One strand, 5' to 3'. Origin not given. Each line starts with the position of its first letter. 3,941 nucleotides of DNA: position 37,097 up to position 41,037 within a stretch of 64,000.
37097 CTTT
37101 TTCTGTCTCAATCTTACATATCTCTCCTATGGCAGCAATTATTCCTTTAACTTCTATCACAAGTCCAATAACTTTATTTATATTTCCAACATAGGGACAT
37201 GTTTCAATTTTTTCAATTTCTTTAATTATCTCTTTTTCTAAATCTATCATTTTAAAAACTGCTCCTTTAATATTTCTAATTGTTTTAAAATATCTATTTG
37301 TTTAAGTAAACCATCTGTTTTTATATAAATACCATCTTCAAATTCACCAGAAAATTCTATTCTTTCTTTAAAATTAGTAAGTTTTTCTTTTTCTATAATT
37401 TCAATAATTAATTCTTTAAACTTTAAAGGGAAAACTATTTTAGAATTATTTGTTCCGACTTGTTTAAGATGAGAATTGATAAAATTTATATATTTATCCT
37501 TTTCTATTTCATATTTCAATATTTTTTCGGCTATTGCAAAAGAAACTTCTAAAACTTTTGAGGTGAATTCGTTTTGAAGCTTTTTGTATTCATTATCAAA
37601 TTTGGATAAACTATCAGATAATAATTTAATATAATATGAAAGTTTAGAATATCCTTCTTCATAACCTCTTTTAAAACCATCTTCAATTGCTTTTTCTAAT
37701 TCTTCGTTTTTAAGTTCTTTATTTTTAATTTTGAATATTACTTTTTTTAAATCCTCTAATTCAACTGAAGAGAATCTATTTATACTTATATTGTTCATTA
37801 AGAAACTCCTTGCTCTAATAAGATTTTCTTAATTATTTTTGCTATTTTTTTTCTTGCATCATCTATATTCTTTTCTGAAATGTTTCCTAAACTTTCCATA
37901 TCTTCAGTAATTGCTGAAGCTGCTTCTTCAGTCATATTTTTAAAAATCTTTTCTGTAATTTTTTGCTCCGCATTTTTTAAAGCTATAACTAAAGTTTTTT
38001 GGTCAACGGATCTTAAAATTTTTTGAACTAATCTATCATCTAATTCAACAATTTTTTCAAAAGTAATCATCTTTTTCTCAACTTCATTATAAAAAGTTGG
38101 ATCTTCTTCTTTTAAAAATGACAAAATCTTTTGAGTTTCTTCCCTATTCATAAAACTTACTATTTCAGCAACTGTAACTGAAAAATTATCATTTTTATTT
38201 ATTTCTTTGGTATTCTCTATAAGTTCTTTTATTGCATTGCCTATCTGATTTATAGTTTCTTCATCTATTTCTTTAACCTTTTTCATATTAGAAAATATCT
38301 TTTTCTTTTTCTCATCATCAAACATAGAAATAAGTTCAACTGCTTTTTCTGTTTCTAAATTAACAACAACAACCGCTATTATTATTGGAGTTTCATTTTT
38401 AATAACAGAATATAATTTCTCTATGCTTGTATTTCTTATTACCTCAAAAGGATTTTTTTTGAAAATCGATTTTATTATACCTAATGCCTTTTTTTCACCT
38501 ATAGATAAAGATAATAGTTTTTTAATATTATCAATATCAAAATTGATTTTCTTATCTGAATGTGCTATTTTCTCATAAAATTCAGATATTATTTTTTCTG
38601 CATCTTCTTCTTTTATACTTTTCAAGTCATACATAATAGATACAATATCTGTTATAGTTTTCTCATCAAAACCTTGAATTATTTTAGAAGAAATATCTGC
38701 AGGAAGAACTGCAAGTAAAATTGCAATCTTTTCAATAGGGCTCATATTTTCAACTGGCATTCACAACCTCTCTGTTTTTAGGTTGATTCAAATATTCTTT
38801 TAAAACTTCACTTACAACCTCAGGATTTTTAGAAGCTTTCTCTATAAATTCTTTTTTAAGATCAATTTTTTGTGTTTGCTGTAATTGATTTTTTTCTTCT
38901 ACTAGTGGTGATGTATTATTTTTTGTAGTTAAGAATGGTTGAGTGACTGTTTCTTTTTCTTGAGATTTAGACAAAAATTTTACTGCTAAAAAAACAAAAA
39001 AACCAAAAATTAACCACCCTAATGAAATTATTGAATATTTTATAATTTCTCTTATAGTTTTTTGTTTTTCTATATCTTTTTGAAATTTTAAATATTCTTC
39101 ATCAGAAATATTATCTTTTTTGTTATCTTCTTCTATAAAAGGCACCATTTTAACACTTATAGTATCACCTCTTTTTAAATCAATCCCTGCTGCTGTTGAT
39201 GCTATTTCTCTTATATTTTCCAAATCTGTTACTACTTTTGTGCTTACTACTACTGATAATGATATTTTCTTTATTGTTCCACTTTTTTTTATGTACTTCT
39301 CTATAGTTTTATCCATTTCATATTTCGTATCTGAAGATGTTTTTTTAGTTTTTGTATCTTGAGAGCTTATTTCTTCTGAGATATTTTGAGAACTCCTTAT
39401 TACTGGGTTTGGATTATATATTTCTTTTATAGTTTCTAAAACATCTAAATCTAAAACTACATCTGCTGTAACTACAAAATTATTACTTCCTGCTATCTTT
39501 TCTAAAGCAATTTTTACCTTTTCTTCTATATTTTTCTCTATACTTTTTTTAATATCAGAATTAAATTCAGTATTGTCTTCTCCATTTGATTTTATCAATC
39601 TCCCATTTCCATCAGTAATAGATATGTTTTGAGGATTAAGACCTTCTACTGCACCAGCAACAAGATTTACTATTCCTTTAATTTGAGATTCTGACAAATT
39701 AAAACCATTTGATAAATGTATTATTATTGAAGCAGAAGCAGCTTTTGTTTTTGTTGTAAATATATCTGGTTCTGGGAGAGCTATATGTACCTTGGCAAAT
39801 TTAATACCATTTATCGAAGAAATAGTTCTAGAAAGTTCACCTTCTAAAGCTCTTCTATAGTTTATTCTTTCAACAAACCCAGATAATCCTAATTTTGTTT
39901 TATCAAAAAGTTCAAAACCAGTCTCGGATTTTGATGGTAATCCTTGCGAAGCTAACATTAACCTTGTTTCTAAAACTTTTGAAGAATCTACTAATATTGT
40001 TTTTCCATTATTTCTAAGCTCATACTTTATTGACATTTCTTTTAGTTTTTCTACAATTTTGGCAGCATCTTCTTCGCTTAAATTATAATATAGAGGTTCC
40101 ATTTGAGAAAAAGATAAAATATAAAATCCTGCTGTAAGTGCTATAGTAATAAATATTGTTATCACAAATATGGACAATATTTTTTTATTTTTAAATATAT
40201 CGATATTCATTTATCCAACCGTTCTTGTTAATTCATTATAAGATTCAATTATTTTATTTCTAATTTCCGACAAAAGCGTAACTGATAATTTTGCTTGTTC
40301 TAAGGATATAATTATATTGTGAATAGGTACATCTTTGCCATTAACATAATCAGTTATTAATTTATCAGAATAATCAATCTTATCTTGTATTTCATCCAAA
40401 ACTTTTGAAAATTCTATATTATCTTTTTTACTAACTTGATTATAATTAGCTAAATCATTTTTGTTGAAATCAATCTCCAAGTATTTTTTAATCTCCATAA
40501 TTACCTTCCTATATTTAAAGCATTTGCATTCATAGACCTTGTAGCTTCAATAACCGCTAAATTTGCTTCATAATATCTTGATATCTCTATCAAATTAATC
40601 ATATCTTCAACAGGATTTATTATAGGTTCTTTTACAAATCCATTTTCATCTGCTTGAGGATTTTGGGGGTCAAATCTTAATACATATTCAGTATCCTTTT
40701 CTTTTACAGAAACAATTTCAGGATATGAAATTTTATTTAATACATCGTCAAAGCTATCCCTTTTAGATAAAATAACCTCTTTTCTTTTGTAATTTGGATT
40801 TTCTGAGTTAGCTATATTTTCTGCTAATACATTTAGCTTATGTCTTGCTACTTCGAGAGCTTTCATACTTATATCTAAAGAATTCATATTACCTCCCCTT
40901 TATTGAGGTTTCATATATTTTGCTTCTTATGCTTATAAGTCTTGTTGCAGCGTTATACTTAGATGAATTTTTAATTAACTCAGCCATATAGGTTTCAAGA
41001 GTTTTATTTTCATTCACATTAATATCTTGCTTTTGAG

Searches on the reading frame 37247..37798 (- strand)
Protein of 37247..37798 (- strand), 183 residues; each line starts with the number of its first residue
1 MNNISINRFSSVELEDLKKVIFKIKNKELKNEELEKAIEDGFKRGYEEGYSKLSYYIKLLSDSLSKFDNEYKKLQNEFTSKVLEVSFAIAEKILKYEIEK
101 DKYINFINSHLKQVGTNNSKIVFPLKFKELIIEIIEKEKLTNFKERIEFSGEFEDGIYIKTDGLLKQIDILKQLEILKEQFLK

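Call 14: search_protein_families(library=pfam, proteins=[window:37247-37798:-], max_evalue=0.001)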
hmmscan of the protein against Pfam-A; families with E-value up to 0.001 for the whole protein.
window:37247-37798:- (183 aa): 1 family
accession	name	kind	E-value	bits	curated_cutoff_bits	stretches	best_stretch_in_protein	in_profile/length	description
PF02108.21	FliH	-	0.00036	20.9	24.1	1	59-113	6-62/128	Flagellar assembly protein FliH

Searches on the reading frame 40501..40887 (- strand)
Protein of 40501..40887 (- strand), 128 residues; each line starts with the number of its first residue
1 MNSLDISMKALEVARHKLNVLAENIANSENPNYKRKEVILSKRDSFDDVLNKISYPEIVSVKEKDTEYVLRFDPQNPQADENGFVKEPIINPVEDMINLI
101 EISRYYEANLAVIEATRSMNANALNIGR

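Call 34: search_protein_families(library=pfam, proteins=[window:40501-40887:-], max_evalue=0.001)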
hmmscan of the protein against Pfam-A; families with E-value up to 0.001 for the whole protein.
window:40501-40887:- (128 aa): 2 families
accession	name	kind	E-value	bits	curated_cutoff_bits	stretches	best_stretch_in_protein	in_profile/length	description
PF06429.18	Flg_bbr_C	-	1.9e-09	37.3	23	1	83-126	3-46/46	Flagellar basal body rod FlgEFG protein C-terminal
PF00460.25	Flg_bb_rod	-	0.00021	21.6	20.7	1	4-34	1-31/31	Flagella basal body rod protein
